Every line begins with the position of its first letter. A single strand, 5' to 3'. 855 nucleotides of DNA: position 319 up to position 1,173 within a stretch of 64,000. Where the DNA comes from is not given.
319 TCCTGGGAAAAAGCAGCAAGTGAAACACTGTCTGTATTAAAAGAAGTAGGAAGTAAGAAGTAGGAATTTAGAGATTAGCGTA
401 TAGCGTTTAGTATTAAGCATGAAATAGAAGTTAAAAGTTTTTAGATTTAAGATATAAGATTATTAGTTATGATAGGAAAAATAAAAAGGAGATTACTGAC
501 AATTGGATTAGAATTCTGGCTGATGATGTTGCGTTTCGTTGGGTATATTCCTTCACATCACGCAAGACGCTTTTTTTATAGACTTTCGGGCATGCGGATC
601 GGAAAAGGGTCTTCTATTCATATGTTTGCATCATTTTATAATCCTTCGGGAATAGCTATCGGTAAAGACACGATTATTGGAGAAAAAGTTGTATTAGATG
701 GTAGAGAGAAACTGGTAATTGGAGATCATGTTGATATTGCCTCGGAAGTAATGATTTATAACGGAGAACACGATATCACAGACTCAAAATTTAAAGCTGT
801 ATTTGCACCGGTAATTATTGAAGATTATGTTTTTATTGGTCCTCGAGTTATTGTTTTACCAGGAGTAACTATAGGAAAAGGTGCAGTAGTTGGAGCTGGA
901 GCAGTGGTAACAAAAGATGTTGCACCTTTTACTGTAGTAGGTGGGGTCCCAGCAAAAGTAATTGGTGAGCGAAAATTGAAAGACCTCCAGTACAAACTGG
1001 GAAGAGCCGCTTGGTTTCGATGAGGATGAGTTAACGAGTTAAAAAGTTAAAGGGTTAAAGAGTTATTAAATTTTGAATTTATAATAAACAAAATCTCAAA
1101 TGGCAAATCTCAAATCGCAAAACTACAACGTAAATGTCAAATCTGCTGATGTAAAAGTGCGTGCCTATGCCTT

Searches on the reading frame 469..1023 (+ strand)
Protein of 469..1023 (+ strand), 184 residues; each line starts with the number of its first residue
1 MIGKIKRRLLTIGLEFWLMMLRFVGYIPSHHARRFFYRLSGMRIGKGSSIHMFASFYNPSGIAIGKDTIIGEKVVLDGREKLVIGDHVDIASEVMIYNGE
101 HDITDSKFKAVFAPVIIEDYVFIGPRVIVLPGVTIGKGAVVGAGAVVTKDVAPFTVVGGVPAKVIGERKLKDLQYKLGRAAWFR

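Call 38: find_encoding_contigs(protein=window:469-1023:+, flank=10000, max_places=2)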
Protein window:469-1023:+ (184 aa): 2 contigs read that carry it; 2 places shown.
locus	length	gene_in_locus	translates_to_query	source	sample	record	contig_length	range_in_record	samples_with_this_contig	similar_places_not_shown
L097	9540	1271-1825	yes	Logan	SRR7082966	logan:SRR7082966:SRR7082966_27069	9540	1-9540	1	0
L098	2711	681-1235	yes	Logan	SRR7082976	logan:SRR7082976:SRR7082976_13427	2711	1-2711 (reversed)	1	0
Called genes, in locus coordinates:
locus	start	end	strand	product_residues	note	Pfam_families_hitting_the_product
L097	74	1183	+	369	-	PF13439:Glyco_transf_4, PF20706:GT4-conflict, PF00534:Glycos_transf_1, PF13692:Glyco_trans_1_4, PF13524:Glyco_trans_1_2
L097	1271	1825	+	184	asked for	PF25087:GMPPB_C (faint), PF00132:Hexapep, PF14602:Hexapep_2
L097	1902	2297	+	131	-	PF05635:23S_rRNA_IVP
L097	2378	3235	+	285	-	PF00535:Glycos_transf_2, PF10111:Glyco_tranf_2_2, PF13641:Glyco_tranf_2_3, PF13712:Glyco_tranf_2_5 (weak), PF13632:Glyco_trans_2_3 (weak), PF02709:Glyco_transf_7C (faint)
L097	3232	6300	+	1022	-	PF04932:Wzy_C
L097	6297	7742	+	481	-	PF13231:PMT_2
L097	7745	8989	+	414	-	PF13439:Glyco_transf_4 (weak), PF00534:Glycos_transf_1, PF13692:Glyco_trans_1_4, PF13524:Glyco_trans_1_2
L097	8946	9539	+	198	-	?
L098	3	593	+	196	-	?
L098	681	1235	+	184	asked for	PF25087:GMPPB_C (faint), PF00132:Hexapep, PF14602:Hexapep_2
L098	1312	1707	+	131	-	PF05635:23S_rRNA_IVP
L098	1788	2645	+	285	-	PF00535:Glycos_transf_2, PF10111:Glyco_tranf_2_2, PF13641:Glyco_tranf_2_3, PF13712:Glyco_tranf_2_5 (weak), PF13632:Glyco_trans_2_3 (weak), PF02709:Glyco_transf_7C (faint)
